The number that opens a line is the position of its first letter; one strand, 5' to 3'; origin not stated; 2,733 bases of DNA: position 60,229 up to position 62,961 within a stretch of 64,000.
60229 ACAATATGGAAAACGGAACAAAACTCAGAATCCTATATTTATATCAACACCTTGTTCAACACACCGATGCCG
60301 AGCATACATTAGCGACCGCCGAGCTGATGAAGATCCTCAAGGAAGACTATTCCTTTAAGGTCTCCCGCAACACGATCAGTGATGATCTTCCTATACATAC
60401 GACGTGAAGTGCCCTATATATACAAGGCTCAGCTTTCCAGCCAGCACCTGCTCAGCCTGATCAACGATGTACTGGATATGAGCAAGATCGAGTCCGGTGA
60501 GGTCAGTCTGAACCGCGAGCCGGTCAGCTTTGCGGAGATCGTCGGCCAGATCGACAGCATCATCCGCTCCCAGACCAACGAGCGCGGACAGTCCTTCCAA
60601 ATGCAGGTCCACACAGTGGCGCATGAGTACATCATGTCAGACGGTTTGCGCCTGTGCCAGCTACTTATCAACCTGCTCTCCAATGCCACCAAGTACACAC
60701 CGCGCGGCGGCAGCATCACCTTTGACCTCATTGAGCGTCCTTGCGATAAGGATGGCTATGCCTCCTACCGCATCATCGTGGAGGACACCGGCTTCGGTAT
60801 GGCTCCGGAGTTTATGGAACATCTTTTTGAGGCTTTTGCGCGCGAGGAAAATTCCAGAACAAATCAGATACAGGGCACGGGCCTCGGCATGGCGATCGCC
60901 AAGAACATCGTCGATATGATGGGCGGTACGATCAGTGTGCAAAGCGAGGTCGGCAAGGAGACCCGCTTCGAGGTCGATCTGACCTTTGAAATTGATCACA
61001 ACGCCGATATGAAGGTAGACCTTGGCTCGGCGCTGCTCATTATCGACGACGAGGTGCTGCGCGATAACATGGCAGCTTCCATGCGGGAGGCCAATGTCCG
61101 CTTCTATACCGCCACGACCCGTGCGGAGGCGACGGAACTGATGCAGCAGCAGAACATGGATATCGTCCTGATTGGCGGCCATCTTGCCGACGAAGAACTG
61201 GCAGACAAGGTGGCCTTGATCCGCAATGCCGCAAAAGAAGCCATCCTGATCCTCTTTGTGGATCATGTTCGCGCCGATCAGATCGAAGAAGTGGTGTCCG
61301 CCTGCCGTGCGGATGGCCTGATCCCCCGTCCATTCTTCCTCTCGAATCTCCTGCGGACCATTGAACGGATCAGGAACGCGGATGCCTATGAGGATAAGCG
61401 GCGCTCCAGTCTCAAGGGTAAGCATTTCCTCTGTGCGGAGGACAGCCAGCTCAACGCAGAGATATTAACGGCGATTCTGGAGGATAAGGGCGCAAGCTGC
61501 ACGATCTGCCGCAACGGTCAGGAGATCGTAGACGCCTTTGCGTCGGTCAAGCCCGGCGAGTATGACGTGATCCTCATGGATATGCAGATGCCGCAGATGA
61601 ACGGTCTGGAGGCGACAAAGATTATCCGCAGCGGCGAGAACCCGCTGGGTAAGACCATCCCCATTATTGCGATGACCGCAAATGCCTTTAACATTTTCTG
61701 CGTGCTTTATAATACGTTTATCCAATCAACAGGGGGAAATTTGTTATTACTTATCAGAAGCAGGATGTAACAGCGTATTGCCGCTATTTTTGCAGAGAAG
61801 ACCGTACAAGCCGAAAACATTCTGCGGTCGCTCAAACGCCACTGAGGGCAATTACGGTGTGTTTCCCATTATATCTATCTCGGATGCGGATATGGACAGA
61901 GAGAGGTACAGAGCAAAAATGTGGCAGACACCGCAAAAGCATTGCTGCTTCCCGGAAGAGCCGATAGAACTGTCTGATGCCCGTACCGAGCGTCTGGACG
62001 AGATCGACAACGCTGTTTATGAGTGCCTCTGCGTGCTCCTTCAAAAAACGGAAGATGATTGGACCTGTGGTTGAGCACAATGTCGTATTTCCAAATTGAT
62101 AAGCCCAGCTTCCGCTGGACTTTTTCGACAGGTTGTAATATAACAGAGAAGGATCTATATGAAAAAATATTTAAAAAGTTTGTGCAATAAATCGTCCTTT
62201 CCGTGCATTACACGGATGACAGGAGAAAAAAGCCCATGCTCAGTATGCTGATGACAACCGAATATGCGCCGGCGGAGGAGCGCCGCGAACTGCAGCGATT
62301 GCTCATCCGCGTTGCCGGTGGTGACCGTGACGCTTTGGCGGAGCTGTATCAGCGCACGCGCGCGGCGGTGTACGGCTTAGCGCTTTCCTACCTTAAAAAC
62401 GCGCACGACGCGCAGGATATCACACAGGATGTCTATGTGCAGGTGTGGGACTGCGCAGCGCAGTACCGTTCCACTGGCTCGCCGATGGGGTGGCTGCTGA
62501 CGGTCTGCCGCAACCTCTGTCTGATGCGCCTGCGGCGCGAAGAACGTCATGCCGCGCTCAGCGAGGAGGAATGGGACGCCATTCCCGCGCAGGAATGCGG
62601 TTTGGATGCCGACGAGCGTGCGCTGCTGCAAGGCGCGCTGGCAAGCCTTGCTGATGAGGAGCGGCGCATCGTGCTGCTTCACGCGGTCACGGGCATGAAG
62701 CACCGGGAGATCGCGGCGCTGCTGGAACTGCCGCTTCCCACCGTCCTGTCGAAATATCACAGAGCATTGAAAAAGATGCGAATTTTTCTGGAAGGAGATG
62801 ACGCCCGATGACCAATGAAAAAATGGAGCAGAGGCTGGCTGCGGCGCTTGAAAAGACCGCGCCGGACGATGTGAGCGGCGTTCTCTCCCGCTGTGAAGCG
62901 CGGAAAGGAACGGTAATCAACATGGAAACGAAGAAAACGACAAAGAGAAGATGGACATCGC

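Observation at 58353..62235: Mosaic or rearranged segment: stand-alone HipA-like kinase domain, low-GC structured island, HTH fragment abutting a doubly truncated hybrid-kinase fragment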

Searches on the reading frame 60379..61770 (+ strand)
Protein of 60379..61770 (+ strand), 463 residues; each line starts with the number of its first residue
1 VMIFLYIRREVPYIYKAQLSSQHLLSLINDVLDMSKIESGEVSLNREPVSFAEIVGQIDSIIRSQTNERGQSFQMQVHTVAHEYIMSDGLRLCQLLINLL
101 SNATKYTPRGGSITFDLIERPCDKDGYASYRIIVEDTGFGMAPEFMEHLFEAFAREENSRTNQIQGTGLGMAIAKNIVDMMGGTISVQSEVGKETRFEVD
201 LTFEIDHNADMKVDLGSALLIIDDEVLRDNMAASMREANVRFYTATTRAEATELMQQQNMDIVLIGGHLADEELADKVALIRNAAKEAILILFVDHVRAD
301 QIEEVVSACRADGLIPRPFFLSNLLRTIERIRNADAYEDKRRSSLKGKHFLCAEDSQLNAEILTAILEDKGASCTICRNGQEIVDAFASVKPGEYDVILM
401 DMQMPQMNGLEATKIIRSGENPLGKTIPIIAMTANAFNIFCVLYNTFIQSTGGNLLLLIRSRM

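Call 5: search_protein_families(library=pfam, proteins=[window:60379-61770:+], max_evalue=0.01)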
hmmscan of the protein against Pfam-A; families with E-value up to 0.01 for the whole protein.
window:60379-61770:+ (463 aa): 4 families
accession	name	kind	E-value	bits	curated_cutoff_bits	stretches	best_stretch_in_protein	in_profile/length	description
PF02518.31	HATPase_c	-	3.1e-25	89.2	26.4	1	88-203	2-109/111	Histidine kinase-, DNA gyrase B-, and HSP90-like ATPase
PF00072.30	Response_reg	-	1.5e-22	80.3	30.2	2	351-436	2-80/111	Response regulator receiver domain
PF23198.2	PDE8A_N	-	0.00013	22.3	29.6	0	353-418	18-76/147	PDE8A-like, N-terminal domain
PF00512.31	HisKA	-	0.0011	19.4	26.9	1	13-40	39-66/66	His Kinase A (phospho-acceptor) domain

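Call 7: search_protein_families(library=ncbifam, proteins=[window:60379-61770:+], max_evalue=1)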
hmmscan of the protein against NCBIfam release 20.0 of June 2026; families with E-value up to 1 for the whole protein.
window:60379-61770:+ (463 aa): 143 families (the best 25 are shown)
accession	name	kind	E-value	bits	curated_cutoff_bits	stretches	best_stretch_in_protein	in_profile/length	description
NF008318.0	PRK11107.1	equivalog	1.8e-63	215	890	1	13-437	330-752/920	two-component sensor histidine kinase BarA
TIGR02956.1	TMAO_torS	equivalog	3.8e-62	210.6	676.5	2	17-339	505-827/967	TMAO reductase system sensor histidine kinase/response regulator TorS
NF041947.1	LuxQ_Vibrio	equivalog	3.2e-59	200.7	1200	2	20-212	516-705/843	quorum-sensing autoinducer 2 sensor kinase/phosphatase LuxQ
NF008302.0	PRK11091.1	equivalog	1.1e-53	182.6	838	2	13-338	320-649/779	aerobic respiration two-component sensor histidine kinase ArcB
NF011874.0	PRK15347.1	equivalog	7.3e-52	176.5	852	2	17-204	439-615/921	two component system sensor kinase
NF045901.1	HisKinLetSLeg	equivalog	1.9e-48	165.2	1650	1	13-438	330-757/906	two-component system sensor histidine kinase LetS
NF038297.2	hybrid_HK_HrmK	equivalog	3e-47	161.6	725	2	12-224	274-468/607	hybrid histidine kinase/response regulator HrmK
NF008099.0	PRK10841.1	equivalog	1.2e-41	142.4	920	1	19-437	513-907/949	two-component system sensor histidine kinase RcsC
NF046044.1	PnpS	equivalog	1.5e-41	142.7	400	1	21-201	217-389/390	two-component system histidine kinase PnpS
NF041832.1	near_NosP_CTERM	subfamily_domain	9.1e-37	127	400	2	15-312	47-348/370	NahK/ErcS family hybrid sensor histidine kinase/response regulator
NF033092.0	HK_WalK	equivalog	3.2e-34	118.5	725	1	20-201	418-592/594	cell wall metabolism sensor histidine kinase WalK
NF008543.0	PRK11466.1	equivalog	3.8e-33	114.4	982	2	20-329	488-795/914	TMAO reductase system sensor histidine kinase/response regulator TorS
TIGR02966.1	phoR_proteo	equivalog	5.5e-33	114.4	334.2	1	19-200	159-332/333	phosphate regulon sensor histidine kinase PhoR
NF047874.1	MASE3_PAS_HK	subfamily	2e-30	106.2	560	1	24-209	453-631/655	MASE3 domain-containing sensor histidine kinase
NF047465.1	hybrid_HK_LvrA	exception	1.8e-29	102.4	1200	2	20-204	247-423/819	hybrid histidine kinase/response regulator LvrA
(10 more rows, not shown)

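Call 23: find_homologous_proteins(query=window:60379-61770:+, max_evalue=1e-20)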
Query window:60379-61770:+ (463 aa): 8000 proteins with E <= 1e-20 among 8000 candidates; the best 120 are listed.
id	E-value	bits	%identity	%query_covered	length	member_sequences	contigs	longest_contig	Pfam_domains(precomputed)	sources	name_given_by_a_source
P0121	0.0e+0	1014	100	100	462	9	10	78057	PF02518.32,PF00072.31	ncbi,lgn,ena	-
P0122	2.1e-187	641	67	92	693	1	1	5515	PF02518.32,PF00512.32,PF00072.31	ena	-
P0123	1.0e-184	632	68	92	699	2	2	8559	PF02518.32,PF00512.32,PF00072.31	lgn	-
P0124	2.0e-163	562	61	92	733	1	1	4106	PF02518.32,PF00512.32,PF00072.31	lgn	-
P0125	4.8e-160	551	56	96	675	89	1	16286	PF02518.32,PF00512.32,PF00072.31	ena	-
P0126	2.1e-157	542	60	92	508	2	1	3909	PF02518.32,PF00512.32,PF00072.31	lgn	-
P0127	8.7e-154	530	58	93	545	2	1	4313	PF02518.32,PF00512.32,PF00072.31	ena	-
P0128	1.3e-153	530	57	93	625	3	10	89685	PF02518.32,PF00512.32,PF00072.31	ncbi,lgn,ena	-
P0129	1.0e-151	524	58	92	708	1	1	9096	PF02518.32,PF00512.32,PF00072.31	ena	-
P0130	1.2e-150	520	91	58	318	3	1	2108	PF00072.31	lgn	-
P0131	3.7e-150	518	57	92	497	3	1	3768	PF02518.32,PF00072.31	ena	-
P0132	4.0e-150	518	59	92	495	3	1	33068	PF02518.32,PF00512.32,PF00072.31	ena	-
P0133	9.1e-150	517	56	93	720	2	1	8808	PF02518.32,PF00512.32,PF00072.31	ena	-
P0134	2.5e-148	512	57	92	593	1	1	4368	PF02518.32,PF00512.32,PF00072.31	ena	-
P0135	1.7e-147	510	57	92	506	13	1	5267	PF02518.32,PF00512.32,PF00072.31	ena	-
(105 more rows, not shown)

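Call 24: find_encoding_contigs(protein=P0121, flank=10000, max_places=10)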
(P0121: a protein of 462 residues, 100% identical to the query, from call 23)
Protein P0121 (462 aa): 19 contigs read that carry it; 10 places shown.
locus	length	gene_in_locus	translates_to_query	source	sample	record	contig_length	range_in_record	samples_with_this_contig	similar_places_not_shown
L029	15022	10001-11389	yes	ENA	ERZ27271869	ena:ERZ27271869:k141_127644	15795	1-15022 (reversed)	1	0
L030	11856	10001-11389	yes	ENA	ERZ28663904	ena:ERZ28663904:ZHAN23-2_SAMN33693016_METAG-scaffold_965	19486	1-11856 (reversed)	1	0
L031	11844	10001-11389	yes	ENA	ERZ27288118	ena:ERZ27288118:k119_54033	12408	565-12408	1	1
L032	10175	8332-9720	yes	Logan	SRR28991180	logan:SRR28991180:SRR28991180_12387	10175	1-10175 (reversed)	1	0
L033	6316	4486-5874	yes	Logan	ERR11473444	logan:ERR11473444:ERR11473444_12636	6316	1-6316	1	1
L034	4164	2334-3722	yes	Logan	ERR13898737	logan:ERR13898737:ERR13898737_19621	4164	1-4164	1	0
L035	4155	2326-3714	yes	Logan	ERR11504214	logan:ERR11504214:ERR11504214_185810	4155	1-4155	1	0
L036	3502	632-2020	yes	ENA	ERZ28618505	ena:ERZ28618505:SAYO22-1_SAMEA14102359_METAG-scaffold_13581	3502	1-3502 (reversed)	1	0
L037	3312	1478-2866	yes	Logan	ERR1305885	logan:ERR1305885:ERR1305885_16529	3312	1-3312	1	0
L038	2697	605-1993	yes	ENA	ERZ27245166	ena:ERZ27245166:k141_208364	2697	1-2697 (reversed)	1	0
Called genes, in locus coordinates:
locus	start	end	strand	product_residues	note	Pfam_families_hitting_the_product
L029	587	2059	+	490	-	PF18998:Flg_new_2, PF00395:SLH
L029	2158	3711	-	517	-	PF05378:Hydant_A_N, PF13941:MutL (faint), PF01968:Hydantoinase_A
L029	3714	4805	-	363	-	PF06032:S-Me-THD_N, PF20906:S-Me-THD_C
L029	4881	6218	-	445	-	PF02133:Transp_cyt_pur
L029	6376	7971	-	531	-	PF07905:PucR, PF13556:HTH_30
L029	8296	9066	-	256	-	-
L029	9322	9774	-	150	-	-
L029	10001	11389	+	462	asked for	PF02518:HATPase_c, PF00072:Response_reg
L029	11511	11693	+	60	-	-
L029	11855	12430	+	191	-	PF04542:Sigma70_r2, PF08281:Sigma70_r4_2, PF04545:Sigma70_r4 (weak)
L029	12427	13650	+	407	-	PF23750:RsgI_M, PF03413:PepSY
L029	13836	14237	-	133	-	PF10694:DUF2500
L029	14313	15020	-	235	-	?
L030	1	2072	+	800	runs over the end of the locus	PF13306:LRR_5, PF18998:Flg_new_2, PF00395:SLH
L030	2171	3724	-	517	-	PF05378:Hydant_A_N, PF13941:MutL (faint), PF01968:Hydantoinase_A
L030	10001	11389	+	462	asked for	PF02518:HATPase_c, PF00072:Response_reg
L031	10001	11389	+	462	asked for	PF02518:HATPase_c, PF00072:Response_reg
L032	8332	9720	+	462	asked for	PF02518:HATPase_c, PF00072:Response_reg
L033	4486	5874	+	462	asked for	PF02518:HATPase_c, PF00072:Response_reg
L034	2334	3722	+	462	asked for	PF02518:HATPase_c, PF00072:Response_reg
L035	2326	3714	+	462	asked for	PF02518:HATPase_c, PF00072:Response_reg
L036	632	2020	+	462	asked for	PF02518:HATPase_c, PF00072:Response_reg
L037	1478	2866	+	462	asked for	PF02518:HATPase_c, PF00072:Response_reg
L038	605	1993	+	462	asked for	PF02518:HATPase_c, PF00072:Response_reg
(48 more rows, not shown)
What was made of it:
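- The block-bearing ORF P0121 is 100% identical in 19 contigs (calls 23, 24). The 462-aa ORF is 100% conserved in 19 contigs (call 24).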

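Call 41: find_encoding_contigs(protein=P0130, flank=10000, max_places=5)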
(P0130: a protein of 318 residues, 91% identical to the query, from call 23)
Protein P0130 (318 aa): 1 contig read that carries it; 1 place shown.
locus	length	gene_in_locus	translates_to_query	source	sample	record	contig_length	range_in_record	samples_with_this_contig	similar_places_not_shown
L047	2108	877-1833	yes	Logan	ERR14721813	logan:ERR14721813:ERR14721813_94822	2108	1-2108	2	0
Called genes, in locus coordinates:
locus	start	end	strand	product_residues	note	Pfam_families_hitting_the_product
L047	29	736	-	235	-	PF07581:Glug (faint)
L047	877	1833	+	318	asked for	PF00072:Response_reg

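Call 76: find_encoding_contigs(protein=P0123, flank=10000, max_places=5)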
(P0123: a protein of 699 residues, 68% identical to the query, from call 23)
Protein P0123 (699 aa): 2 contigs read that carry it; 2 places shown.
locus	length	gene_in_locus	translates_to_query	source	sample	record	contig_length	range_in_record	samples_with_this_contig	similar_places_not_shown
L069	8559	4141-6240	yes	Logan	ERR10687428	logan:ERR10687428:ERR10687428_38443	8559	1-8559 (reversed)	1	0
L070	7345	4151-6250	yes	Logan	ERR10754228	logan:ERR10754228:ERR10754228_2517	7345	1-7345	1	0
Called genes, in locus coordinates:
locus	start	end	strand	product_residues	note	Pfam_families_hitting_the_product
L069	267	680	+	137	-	-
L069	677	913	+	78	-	-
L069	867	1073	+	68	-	-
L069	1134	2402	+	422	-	-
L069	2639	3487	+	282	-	PF02899:Phage_int_SAM_1 (weak), PF00589:Phage_integrase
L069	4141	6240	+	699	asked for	PF00512:HisKA, PF02518:HATPase_c, PF00072:Response_reg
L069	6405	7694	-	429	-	PF13173:AAA_14, PF13635:DUF4143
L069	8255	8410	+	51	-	-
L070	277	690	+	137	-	-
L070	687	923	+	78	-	-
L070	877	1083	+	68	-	-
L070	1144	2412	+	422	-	-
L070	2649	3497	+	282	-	PF02899:Phage_int_SAM_1 (weak), PF00589:Phage_integrase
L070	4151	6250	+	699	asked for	PF00512:HisKA, PF02518:HATPase_c, PF00072:Response_reg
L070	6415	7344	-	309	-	?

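Call 80: search_protein_families(library=pfam, proteins=[L069:267-680:+, L069:1134-2402:+, L069:867-1073:+], max_evalue=0.001)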
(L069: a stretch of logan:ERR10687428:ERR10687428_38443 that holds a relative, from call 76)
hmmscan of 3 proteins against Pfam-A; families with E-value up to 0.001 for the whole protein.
L069:267-680:+ (137 aa): 0 families

L069:1134-2402:+ (422 aa): 0 families

L069:867-1073:+ (68 aa): 1 family
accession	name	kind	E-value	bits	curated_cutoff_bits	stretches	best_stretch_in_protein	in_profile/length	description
PF04221.18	RelB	-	0.00033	21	22.4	1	6-53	4-51/82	RelB antitoxin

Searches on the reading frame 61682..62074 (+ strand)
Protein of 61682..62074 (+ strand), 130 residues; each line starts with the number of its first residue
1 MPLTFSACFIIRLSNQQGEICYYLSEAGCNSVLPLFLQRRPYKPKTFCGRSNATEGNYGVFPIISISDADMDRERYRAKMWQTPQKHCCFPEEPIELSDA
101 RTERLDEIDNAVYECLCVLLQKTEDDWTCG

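Call 5: search_protein_families(library=pfam, proteins=[window:61682-62074:+], max_evalue=0.01)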
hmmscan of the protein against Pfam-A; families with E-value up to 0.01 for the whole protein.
window:61682-62074:+ (130 aa): 0 families

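Call 6: search_protein_families(library=pfam, proteins=[window:61682-62074:+], max_evalue=10)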
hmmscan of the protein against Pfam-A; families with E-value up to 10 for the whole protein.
window:61682-62074:+ (130 aa): 0 families

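Call 7: search_protein_families(library=ncbifam, proteins=[window:61682-62074:+], max_evalue=1)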
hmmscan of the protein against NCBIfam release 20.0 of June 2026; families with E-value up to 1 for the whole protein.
window:61682-62074:+ (130 aa): 0 families

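Call 70: search_protein_representatives(protein=window:61682-62071:+)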
Query: 130 residues. Proteins with E-value up to 0.001 (for the whole library): 6; up to 1e-10: 3; up to 1e-30: 0. The best 6 are listed.
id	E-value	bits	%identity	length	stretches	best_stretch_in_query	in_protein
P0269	1.8e-23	99.4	86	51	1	80-130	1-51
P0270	2.4e-19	86.0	43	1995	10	13-45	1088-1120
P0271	3.6e-19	85.5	77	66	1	33-84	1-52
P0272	1.4e-07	47.9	31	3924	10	4-58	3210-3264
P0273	1.4e-05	41.5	54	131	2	92-127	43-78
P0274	3.2e-04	37.1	58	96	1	87-127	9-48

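Call 72: find_encoding_contigs(protein=P0269, flank=8000, max_places=5)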
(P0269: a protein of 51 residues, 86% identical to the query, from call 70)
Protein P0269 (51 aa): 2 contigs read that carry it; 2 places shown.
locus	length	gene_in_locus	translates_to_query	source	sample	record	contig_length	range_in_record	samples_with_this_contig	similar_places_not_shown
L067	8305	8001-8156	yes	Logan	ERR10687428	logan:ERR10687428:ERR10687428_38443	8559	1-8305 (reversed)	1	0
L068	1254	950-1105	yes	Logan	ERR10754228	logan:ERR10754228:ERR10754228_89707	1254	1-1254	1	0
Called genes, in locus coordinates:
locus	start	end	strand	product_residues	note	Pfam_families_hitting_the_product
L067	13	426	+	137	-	-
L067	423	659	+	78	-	-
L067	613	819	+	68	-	-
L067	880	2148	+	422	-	-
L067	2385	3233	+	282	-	PF02899:Phage_int_SAM_1 (weak), PF00589:Phage_integrase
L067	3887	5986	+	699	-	PF00512:HisKA, PF02518:HATPase_c, PF00072:Response_reg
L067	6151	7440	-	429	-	PF13173:AAA_14, PF13635:DUF4143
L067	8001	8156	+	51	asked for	-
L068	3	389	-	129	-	?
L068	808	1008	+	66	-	-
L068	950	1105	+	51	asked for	-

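Call 73: find_encoding_contigs(protein=P0271, flank=8000, max_places=5)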
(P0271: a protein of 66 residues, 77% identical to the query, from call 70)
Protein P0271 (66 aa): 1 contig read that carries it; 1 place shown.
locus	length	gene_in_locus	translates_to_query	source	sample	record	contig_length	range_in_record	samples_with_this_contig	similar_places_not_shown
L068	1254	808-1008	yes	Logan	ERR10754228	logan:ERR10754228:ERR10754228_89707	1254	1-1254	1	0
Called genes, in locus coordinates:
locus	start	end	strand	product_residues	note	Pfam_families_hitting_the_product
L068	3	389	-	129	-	?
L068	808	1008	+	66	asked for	-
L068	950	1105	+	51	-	-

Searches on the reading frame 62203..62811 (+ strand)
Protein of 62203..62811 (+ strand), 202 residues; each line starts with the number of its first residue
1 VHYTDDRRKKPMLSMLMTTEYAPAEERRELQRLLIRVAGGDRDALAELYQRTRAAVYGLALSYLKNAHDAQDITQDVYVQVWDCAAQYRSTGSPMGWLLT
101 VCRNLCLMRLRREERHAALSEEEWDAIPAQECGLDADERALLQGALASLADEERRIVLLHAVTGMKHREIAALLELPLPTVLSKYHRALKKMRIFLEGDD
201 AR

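Call 5: search_protein_families(library=pfam, proteins=[window:62203-62811:+], max_evalue=0.01)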
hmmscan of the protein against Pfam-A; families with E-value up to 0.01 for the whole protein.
window:62203-62811:+ (202 aa): 5 families
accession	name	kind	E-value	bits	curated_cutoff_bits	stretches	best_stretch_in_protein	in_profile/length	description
PF04542.20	Sigma70_r2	-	2.1e-16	59.9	24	1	48-115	1-70/71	Sigma-70 region 2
PF08281.18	Sigma70_r4_2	-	1.6e-12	47.3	25.7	1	141-192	3-54/54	Sigma-70, region 4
PF04545.22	Sigma70_r4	-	5.7e-08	32.6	24.1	1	145-193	1-49/50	Sigma-70, region 4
PF07638.17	Sigma70_ECF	-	0.0017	18.8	21.1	0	145-192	132-179/185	ECF sigma factor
PF13384.12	HTH_23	-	0.0028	17.9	24.6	0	154-181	8-34/50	Homeodomain-like domain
